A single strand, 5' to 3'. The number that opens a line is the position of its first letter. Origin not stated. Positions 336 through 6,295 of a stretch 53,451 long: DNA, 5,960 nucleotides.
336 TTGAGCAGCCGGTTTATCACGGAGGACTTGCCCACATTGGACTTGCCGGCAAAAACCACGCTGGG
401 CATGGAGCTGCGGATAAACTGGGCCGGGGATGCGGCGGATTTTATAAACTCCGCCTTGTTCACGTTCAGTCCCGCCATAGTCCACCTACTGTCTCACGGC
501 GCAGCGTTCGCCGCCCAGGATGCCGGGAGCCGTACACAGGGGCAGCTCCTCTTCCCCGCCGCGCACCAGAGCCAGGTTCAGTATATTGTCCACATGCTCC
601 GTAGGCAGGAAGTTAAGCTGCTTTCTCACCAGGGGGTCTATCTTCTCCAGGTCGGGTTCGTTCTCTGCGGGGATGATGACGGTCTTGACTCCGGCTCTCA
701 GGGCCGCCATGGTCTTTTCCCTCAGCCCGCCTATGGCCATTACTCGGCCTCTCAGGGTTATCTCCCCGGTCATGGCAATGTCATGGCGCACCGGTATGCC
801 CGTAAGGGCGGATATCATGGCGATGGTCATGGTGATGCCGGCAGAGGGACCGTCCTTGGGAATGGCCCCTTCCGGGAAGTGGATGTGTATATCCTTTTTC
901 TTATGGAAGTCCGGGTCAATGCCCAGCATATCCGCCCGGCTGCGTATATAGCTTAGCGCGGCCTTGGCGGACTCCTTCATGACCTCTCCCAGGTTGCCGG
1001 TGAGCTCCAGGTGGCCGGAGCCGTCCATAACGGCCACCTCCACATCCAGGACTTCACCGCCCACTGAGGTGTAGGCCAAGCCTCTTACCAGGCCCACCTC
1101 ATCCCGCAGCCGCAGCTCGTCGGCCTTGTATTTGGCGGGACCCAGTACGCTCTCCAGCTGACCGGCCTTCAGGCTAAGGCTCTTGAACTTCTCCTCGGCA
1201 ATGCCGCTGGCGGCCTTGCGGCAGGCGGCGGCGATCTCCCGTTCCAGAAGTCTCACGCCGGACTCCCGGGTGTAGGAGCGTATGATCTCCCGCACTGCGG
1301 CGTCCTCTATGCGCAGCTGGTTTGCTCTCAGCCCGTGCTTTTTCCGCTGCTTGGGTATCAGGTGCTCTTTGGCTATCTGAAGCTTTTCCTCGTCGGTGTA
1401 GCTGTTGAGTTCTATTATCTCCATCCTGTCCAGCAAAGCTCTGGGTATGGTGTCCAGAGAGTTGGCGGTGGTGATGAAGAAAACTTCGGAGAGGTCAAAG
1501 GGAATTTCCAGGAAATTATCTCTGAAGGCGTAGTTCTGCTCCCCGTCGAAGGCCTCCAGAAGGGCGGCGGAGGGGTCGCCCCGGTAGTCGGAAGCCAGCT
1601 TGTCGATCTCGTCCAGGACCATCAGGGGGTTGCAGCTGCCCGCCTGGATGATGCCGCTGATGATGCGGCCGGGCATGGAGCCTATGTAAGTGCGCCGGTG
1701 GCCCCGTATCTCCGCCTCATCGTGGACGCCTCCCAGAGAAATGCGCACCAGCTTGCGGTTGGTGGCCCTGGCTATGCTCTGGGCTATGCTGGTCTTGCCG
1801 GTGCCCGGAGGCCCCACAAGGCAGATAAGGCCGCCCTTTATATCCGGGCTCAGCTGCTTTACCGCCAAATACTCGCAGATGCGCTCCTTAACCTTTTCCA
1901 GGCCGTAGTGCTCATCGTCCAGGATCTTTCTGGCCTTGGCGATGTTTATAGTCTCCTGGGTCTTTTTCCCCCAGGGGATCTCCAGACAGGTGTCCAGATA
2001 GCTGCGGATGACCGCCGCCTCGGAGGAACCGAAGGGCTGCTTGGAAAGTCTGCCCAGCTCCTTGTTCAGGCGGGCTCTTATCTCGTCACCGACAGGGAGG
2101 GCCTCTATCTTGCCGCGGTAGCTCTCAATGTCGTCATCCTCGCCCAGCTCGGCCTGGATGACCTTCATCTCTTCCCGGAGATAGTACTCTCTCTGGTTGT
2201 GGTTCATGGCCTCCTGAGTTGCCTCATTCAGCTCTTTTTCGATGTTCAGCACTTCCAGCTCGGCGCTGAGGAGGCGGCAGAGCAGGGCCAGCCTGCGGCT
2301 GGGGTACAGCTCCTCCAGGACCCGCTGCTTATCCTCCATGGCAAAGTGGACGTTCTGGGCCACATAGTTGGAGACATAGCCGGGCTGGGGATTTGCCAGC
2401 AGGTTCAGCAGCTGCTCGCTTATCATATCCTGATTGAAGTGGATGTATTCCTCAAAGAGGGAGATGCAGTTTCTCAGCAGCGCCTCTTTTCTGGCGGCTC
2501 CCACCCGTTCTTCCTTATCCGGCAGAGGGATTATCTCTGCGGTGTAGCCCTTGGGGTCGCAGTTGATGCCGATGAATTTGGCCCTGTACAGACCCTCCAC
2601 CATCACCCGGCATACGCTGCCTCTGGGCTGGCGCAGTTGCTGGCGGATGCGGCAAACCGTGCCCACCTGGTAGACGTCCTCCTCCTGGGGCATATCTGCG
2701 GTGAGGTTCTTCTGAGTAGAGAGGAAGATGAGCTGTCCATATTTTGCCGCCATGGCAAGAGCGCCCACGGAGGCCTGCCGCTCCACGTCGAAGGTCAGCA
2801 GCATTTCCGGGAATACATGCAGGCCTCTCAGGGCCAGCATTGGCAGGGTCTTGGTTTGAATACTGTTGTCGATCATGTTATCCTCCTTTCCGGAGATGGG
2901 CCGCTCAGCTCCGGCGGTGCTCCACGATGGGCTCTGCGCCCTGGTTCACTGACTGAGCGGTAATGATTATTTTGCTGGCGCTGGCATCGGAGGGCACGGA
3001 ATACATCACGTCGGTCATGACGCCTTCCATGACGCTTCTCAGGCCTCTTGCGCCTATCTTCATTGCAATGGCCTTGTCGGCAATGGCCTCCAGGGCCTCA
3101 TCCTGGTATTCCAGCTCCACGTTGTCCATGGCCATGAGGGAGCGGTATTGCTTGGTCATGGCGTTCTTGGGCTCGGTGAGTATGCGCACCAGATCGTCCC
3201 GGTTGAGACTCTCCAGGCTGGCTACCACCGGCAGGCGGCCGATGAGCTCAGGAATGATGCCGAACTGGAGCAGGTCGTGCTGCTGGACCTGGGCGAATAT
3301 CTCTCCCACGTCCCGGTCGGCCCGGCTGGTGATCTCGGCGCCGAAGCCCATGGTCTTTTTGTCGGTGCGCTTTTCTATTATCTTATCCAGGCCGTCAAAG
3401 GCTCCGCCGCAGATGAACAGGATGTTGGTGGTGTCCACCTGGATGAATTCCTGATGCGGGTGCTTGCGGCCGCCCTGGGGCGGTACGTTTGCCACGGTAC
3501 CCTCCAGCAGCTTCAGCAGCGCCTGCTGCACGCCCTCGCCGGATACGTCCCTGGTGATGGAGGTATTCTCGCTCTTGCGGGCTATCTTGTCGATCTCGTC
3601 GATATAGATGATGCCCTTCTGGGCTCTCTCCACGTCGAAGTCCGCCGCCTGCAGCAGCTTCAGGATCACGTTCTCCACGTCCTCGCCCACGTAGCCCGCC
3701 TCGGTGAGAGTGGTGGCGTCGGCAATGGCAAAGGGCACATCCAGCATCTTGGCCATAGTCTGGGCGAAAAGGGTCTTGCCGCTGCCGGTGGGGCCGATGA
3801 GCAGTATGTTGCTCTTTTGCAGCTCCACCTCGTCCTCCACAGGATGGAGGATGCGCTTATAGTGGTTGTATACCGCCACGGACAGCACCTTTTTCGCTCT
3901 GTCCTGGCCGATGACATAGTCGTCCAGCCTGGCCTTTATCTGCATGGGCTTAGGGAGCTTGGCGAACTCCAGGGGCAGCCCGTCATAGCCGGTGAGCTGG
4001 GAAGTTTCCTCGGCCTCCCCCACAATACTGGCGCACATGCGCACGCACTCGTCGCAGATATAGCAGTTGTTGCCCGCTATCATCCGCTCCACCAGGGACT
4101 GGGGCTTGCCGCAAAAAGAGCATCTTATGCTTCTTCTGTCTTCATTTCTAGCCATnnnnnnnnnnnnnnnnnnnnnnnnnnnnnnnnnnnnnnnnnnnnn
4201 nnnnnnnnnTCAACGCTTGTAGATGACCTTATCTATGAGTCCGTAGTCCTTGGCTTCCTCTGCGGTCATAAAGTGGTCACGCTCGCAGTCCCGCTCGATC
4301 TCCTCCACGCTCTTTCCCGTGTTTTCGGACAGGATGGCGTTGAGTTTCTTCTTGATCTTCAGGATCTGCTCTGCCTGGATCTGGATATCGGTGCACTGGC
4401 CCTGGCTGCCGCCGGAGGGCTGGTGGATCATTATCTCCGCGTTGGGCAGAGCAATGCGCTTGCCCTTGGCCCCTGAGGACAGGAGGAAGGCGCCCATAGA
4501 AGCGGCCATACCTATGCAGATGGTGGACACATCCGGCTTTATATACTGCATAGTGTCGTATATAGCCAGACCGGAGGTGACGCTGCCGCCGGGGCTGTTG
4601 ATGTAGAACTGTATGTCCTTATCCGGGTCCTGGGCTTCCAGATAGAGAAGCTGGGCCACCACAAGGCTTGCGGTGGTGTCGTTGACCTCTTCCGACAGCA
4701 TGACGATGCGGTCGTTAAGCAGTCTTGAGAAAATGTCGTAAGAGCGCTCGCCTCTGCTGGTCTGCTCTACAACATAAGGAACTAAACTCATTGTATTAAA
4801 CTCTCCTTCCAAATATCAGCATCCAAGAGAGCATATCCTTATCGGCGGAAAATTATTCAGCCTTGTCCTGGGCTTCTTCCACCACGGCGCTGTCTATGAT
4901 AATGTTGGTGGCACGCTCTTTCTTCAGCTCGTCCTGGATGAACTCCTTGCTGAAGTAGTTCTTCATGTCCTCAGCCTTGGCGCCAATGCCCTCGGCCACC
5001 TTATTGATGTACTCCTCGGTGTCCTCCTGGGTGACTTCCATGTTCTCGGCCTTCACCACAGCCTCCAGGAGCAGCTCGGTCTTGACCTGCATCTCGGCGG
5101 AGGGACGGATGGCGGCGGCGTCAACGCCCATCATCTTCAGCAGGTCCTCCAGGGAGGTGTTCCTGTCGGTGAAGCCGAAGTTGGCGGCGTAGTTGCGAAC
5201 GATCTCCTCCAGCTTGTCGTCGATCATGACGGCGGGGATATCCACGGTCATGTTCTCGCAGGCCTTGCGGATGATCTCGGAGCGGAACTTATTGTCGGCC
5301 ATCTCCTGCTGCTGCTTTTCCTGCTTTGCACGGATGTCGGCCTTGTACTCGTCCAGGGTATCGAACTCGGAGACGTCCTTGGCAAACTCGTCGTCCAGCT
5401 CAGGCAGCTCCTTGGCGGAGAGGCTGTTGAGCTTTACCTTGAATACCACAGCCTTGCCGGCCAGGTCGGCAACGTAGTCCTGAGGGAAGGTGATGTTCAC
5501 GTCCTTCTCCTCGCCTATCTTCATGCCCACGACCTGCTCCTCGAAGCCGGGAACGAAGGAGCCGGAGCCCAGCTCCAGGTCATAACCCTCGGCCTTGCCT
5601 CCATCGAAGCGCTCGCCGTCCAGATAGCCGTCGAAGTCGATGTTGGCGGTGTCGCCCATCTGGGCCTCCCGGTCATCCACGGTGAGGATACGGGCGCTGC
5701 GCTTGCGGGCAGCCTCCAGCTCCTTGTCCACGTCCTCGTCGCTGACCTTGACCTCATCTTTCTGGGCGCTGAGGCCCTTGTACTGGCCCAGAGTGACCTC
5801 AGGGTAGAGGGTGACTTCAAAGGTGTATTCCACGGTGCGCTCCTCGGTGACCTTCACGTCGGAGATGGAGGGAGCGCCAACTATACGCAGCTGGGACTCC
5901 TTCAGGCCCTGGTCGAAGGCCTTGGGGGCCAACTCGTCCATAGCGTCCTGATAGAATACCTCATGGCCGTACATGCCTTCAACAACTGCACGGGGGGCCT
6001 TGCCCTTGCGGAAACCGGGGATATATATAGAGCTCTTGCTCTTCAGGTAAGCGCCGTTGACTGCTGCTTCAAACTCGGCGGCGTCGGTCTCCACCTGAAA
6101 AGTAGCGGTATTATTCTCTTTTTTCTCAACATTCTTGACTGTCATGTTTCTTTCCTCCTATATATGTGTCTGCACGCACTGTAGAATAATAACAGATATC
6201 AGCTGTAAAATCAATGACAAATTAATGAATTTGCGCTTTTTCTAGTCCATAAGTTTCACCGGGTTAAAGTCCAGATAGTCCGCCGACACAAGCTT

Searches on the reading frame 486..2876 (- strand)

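Call 33: search_protein_families(library=pfam, proteins=[window:486-2876:-], max_evalue=0.001)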
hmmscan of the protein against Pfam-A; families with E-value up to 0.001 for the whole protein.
window:486-2876:- (796 aa): 11 families
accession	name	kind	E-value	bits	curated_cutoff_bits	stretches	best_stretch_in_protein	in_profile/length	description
PF05362.19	Lon_C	-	1.2e-87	293.2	21.1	1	571-771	4-204/205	Lon protease (S16) C-terminal proteolytic domain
PF02190.22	LON_substr_bdg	-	1.3e-34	120.3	28.7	1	10-204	1-199/200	ATP-dependent protease La (LON) substrate-binding domain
PF00004.35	AAA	-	9.9e-24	84.7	21.2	1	351-489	1-127/131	ATPase family associated with various cellular activities (AAA)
PF22667.2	Lon_lid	-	2.4e-21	75.6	27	1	512-563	1-52/57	Lon protease AAA+ ATPase lid domain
PF13541.12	ChlI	-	2.7e-09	37.4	27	1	612-739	1-121/121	Subunit ChlI of Mg-chelatase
PF07728.20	AAA_5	-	4e-09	37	22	1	351-485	2-139/139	AAA domain (dynein-related subfamily)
PF20720.3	nSTAND3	-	0.00018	21.7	27.2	0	349-372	18-41/155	Novel STAND NTPase 3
PF08298.17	AAA_PrkA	-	0.00021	20.9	25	1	318-373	56-110/358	PrkA AAA domain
PF00910.28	RNA_helicase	-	0.00027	21.8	21.5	0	351-376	1-26/105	RNA helicase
PF13191.12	AAA_16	-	0.0005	21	32.6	0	348-375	24-51/167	AAA ATPase domain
PF13401.12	AAA_22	-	0.00055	20.7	27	0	348-399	5-59/130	AAA domain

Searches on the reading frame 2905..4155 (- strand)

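Call 33: search_protein_families(library=pfam, proteins=[window:2905-4155:-], max_evalue=0.001)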
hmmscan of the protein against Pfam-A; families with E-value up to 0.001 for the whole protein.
window:2905-4155:- (416 aa): 11 families
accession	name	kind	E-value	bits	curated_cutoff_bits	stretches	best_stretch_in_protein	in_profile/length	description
PF07724.20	AAA_2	-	1.7e-34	119.7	27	1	113-310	2-165/166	AAA domain (Cdc48 subfamily)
PF00004.35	AAA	-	1.6e-16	61.4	21.2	1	117-244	1-109/131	ATPase family associated with various cellular activities (AAA)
PF06689.19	zf-C4_ClpX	-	5.5e-15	55.4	27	1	11-45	2-37/39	ClpX C4-type zinc finger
PF10431.15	ClpB_D2-small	-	8e-11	42.3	21.9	1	317-390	1-70/81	C-terminal, D2-small domain, of ClpB protein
PF07728.20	AAA_5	-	2.4e-06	28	22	1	116-193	1-80/139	AAA domain (dynein-related subfamily)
PF05496.18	RuvB_N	-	5.4e-06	26.7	27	1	76-197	5-102/159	Holliday junction DNA helicase RuvB P-loop domain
PF01078.27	Mg_chelatase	-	2e-05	24.6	20.3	0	115-138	23-46/207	Magnesium chelatase, subunit ChlI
PF13401.12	AAA_22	-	5.4e-05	24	27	0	113-156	4-50/130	AAA domain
PF00158.32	Sigma54_activat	-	9.5e-05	22.6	20.2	0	109-136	17-44/168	Sigma-54 interaction domain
PF00493.29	MCM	-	0.00016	21.3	23.3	1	77-196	22-138/224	MCM P-loop domain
PF14532.12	Sigma54_activ_2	-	0.00022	21.9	25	1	110-194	17-84/138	Sigma-54 interaction domain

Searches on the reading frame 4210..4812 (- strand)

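Call 37: search_protein_families(library=pfam, proteins=[window:4210-4812:-], max_evalue=0.001)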
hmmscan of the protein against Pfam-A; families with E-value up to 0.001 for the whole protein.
window:4210-4812:- (200 aa): 1 family
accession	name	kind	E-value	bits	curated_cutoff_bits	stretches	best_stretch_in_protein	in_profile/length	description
PF00574.28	CLP_protease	-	1.2e-87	293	20.2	1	20-199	2-181/182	Clp protease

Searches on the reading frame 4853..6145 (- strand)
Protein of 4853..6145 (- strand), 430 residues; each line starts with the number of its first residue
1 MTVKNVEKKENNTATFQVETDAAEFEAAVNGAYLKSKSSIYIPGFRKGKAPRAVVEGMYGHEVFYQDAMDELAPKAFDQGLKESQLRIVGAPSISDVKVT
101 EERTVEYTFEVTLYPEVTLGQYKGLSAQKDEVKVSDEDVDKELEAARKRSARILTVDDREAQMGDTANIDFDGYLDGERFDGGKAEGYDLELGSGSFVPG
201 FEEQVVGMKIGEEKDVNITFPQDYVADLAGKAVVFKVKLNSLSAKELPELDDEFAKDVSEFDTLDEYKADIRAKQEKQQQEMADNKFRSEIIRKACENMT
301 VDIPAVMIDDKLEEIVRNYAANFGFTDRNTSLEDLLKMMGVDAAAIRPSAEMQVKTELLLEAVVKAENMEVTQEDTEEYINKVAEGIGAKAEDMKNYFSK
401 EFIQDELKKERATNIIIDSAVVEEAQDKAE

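Call 33: search_protein_families(library=pfam, proteins=[window:4853-6145:-], max_evalue=0.001)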
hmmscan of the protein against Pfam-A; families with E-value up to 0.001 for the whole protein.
window:4853-6145:- (430 aa): 3 families
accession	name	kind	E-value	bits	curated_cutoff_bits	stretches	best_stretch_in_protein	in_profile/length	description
PF05697.18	Trigger_N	-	1.5e-42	145.8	22.2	1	5-145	4-143/144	Bacterial trigger factor protein (TF)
PF05698.19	Trigger_C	-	2e-22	80.4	22.7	1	263-417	1-161/162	Bacterial trigger factor protein (TF) C-terminus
PF00254.34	FKBP_C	-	3.3e-18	66.2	21.1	1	159-239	3-93/94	FKBP-type peptidyl-prolyl cis-trans isomerase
